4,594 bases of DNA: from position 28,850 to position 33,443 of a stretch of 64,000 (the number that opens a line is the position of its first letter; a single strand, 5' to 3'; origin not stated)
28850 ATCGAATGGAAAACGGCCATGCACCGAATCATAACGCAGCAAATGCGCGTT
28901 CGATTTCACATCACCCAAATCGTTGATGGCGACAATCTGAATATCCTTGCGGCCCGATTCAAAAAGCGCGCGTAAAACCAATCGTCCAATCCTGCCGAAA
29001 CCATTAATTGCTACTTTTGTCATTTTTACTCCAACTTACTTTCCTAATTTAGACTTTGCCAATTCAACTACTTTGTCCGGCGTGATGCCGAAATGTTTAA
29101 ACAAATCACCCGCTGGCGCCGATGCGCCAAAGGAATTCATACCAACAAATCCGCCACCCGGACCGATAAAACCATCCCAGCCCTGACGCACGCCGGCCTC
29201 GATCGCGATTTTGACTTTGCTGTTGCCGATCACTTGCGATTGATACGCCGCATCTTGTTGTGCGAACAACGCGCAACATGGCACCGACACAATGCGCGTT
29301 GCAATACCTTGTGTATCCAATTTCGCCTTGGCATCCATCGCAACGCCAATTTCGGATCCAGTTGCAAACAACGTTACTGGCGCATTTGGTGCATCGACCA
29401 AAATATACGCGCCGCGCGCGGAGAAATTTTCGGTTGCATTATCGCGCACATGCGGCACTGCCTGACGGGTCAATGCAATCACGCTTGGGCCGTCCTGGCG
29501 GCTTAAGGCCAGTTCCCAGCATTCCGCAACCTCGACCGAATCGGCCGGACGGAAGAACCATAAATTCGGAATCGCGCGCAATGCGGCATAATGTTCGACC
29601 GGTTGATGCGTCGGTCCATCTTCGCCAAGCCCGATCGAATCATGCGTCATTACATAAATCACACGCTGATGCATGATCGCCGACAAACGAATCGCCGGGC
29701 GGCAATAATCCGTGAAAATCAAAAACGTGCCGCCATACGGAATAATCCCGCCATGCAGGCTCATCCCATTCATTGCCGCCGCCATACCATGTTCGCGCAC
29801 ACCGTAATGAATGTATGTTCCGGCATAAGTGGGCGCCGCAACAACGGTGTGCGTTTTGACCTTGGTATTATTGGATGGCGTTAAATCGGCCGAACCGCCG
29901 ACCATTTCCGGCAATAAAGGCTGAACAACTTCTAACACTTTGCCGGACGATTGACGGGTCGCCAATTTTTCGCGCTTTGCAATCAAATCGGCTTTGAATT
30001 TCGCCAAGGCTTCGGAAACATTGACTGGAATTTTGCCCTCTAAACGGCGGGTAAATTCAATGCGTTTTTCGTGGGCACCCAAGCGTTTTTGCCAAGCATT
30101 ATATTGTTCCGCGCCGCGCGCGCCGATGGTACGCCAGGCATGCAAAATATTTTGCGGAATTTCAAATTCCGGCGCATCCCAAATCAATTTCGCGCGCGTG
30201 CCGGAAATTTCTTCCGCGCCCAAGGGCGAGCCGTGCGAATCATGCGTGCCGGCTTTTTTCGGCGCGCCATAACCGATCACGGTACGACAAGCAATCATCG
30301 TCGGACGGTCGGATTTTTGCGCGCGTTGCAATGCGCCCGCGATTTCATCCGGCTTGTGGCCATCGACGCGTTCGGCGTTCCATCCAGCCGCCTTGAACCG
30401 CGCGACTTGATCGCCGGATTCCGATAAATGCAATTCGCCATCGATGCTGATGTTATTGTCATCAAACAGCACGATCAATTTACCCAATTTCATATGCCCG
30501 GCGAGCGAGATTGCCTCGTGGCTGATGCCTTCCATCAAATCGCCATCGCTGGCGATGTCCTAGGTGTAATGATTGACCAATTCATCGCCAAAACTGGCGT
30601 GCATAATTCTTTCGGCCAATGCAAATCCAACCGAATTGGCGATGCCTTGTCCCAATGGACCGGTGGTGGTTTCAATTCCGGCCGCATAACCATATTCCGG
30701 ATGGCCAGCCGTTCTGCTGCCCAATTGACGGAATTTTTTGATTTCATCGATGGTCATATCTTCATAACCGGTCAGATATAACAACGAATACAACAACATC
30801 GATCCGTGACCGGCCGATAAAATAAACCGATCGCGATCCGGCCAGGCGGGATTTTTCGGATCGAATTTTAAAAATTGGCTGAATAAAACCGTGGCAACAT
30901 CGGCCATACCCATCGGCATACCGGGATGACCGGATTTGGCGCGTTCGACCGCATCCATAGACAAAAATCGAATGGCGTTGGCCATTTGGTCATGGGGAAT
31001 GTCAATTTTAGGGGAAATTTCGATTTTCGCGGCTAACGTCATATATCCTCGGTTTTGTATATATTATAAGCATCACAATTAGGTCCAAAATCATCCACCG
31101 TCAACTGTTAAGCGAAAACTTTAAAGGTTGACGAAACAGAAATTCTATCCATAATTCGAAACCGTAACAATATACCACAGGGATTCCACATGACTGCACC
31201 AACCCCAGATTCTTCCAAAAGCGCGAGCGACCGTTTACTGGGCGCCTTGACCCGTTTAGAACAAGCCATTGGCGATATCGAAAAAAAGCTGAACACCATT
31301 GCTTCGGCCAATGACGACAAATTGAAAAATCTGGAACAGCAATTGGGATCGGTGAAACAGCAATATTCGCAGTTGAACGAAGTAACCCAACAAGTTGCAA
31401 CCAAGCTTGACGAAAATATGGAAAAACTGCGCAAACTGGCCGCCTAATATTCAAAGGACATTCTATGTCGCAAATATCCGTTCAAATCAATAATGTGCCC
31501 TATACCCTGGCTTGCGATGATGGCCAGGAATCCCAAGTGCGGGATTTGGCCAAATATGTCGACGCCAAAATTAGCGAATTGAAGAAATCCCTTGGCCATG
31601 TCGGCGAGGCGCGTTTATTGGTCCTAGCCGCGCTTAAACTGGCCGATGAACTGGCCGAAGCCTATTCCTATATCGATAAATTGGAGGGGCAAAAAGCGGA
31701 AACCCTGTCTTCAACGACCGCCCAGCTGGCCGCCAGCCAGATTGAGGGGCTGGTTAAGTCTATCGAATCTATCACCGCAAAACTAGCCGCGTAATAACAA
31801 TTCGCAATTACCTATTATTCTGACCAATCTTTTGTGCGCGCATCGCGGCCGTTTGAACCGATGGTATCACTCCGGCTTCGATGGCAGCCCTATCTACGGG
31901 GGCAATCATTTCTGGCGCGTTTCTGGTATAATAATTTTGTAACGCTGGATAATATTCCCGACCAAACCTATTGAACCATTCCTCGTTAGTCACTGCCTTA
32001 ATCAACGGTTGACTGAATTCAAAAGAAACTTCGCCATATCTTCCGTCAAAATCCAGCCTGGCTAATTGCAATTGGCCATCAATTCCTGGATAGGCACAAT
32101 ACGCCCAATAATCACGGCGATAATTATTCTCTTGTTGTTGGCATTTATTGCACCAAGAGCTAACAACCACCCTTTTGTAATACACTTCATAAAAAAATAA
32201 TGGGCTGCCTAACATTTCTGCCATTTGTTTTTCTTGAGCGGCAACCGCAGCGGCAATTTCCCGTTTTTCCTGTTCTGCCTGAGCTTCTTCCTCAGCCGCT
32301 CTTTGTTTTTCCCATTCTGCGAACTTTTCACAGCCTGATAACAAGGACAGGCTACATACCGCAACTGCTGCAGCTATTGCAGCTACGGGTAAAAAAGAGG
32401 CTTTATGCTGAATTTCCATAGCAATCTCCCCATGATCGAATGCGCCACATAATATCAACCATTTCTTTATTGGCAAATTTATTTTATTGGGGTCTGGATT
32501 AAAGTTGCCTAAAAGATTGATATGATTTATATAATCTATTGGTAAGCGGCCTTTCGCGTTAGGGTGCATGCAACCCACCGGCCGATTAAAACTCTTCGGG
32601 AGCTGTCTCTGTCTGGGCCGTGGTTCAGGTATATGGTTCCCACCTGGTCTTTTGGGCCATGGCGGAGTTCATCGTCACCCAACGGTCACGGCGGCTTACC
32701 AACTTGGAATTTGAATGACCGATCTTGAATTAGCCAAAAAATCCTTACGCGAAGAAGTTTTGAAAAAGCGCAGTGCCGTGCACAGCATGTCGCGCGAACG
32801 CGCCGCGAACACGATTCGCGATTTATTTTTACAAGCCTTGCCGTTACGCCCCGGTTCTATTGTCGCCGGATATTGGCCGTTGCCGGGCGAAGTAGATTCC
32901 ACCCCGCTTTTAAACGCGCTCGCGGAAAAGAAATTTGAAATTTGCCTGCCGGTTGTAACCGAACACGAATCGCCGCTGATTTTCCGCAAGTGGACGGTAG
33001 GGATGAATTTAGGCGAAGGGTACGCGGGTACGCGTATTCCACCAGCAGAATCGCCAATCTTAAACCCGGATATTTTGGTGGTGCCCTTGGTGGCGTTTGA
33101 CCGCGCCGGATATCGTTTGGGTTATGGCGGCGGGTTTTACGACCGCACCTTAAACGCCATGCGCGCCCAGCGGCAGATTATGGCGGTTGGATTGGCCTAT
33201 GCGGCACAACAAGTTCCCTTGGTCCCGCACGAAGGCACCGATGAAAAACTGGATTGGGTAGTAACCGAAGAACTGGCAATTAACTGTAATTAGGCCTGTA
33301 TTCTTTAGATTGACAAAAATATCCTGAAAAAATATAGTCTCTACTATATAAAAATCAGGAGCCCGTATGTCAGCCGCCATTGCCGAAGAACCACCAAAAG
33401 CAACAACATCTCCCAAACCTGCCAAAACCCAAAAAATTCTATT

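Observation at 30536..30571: Transketolase interrupted by one in-frame amber codon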

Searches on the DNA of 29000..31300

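Call 53: search_rna_families(source=window, start=29000, end=31300, threshold=evalue, max_evalue=1)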
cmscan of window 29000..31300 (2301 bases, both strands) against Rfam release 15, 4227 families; matches with E-value up to 1: 1.
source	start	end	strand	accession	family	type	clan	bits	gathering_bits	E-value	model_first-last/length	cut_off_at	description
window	31194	31269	-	RF02147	MEG8_3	Gene; lncRNA;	-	17.4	40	0.25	1-66/66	no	Maternally expressed 8 exon 3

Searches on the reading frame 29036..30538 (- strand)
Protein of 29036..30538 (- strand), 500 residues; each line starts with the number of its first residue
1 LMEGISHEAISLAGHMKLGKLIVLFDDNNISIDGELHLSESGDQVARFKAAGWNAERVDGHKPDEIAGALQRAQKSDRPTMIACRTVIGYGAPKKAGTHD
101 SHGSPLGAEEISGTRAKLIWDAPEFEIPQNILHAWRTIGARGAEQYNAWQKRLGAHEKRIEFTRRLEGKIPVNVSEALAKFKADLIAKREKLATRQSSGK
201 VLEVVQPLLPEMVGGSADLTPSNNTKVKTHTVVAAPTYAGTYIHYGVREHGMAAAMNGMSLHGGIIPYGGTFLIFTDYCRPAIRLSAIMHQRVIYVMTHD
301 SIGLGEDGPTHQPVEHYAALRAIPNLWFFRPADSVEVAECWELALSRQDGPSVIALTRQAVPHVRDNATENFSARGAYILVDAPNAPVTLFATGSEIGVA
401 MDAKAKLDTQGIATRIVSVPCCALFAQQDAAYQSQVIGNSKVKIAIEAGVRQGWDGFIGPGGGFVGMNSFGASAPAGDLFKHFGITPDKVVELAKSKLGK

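Call 10: search_protein_families(library=ncbifam, proteins=[window:29036-30538:-])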
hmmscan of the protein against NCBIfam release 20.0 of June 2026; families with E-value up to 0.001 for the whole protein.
window:29036-30538:- (500 aa): 7 families
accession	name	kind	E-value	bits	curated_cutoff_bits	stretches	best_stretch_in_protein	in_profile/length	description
TIGR00232.1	tktlase_bact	equivalog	4.4e-169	563.9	682.25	1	1-496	154-651/654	transketolase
NF004558.0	PRK05899.2-4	equivalog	3.4e-118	395.8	788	1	2-496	156-648/651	transketolase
NF004559.0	PRK05899.2-5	equivalog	8.6e-49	166.3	488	1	1-418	160-535/627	transketolase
NF004556.0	PRK05899.2-2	equivalog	4.7e-34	117.6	575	2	7-114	165-272/639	transketolase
TIGR00204.1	dxs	equivalog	3.7e-13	48.9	465.95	1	288-419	398-528/616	1-deoxy-D-xylulose-5-phosphate synthase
NF003933.0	PRK05444.2-2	equivalog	6.2e-10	38.2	395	1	4-453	155-548/606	1-deoxy-D-xylulose-5-phosphate synthase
NF008968.0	PRK12315.1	subfamily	3e-09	35.7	510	1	240-453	321-527/582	1-deoxy-D-xylulose-5-phosphate synthase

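Call 18: find_encoding_contigs(protein=window:29039-30535:-, flank=10000, max_places=10)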
Protein window:29039-30535:- (499 aa): no gene with exactly this product is on record in the collection.

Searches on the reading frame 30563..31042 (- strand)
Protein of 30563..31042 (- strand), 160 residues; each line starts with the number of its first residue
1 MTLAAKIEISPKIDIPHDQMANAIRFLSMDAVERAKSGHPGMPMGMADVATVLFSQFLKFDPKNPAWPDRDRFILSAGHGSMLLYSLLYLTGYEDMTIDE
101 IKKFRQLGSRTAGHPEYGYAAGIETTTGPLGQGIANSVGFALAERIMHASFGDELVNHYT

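Call 10: search_protein_families(library=ncbifam, proteins=[window:30563-31042:-])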
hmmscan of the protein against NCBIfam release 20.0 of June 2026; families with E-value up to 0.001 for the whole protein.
window:30563-31042:- (160 aa): 4 families
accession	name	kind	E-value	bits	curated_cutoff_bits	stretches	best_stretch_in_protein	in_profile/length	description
TIGR00232.1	tktlase_bact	equivalog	9e-69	232.5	682.25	1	19-160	2-145/654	transketolase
NF004558.0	PRK05899.2-4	equivalog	1.1e-51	176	788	1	19-160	5-146/651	transketolase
NF004559.0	PRK05899.2-5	equivalog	2.3e-33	115.3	488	1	18-147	19-145/627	transketolase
NF004556.0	PRK05899.2-2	equivalog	2.6e-24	85.5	575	1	20-149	20-146/639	transketolase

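Call 16: find_encoding_contigs(protein=window:30563-31042:-, flank=6000, max_places=10)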
Protein window:30563-31042:- (160 aa): no gene with exactly this product is on record in the collection.

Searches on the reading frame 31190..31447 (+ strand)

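Call 10: search_protein_families(library=ncbifam, proteins=[window:31190-31447:+])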
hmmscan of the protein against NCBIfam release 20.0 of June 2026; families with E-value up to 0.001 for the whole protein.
window:31190-31447:+ (85 aa): 3 families
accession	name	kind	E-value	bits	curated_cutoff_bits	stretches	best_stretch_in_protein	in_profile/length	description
NF041034.1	Rad50_Sulf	equivalog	0.00053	18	1000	1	10-83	485-557/872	DNA double-strand break repair ATPase Rad50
NF045487.1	ASRP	equivalog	0.00064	18.4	300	1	19-81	384-446/593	archaea-specific SMC-related protein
NF047515.1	SpiroCoCo_C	equivalog_domain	0.0009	18.5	125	0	12-82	91-170/313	SpiroCoCo family coiled-coil protein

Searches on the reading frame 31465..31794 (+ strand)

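Call 10: search_protein_families(library=ncbifam, proteins=[window:31465-31794:+])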
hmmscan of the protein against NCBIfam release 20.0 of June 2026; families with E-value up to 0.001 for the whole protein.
window:31465-31794:+ (109 aa): 1 family
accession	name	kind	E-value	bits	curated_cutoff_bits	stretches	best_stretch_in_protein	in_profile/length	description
NF010724.0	PRK14126.1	equivalog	9.9e-05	22.1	80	1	2-74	7-78/87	cell division protein ZapA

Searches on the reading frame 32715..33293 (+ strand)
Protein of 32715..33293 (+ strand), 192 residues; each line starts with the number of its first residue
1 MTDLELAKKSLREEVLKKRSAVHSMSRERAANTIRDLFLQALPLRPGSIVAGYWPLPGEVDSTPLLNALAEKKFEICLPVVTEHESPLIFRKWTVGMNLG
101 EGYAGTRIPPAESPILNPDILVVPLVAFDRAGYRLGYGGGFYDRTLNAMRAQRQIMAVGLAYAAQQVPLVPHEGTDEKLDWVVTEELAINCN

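Call 10: search_protein_families(library=ncbifam, proteins=[window:32715-33293:+])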
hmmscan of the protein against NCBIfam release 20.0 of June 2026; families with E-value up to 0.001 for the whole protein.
window:32715-33293:+ (192 aa): 3 families
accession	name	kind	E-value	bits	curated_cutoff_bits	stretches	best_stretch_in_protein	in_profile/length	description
TIGR02727.1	MTHFS_bact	equivalog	2.6e-46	157.8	84.9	1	8-185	1-182/182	5-formyltetrahydrofolate cyclo-ligase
NF007661.0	PRK10333.1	equivalog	8.1e-20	71.4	343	1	3-185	6-192/198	5-formyltetrahydrofolate cyclo-ligase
NF011304.0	PRK14716.1-2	equivalog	0.00015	20.8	604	1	89-185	362-459/502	glycosyl transferase family protein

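Call 21: find_encoding_contigs(protein=window:32715-33290:+, flank=10000, max_places=10)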
Protein window:32715-33290:+ (192 aa): 3 contigs read that carry it; 2 places shown.
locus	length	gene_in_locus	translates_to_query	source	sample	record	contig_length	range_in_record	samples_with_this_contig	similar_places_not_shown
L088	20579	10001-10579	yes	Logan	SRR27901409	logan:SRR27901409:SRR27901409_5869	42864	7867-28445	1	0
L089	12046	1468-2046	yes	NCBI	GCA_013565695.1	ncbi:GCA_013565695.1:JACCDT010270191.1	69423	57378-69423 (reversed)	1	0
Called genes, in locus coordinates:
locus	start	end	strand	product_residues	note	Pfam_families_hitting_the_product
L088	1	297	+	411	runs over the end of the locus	PF00155:Aminotran_1_2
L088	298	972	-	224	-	PF01381:HTH_3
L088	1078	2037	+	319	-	-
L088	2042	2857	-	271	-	PF00691:OmpA (weak)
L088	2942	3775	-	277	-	PF00459:Inositol_P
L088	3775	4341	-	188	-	PF08207:EFP_N, PF01132:EFP, PF09285:Elong-fact-P_C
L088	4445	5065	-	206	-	PF02581:TMP-TENI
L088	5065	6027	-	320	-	PF01791:DeoC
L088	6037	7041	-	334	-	PF00044:Gp_dh_N, PF02800:Gp_dh_C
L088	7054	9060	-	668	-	PF00456:Transketolase_N, PF13292:DXP_synthase_N (faint), PF02779:Transket_pyr, PF02780:Transketolase_C, PF22613:Transketolase_C_1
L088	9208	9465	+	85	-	-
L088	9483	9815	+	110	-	PF05164:ZapA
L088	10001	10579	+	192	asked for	PF01812:5-FTHF_cyc-lig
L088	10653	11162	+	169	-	-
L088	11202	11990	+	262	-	PF00149:Metallophos, PF13277:YmdB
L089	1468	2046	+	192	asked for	PF01812:5-FTHF_cyc-lig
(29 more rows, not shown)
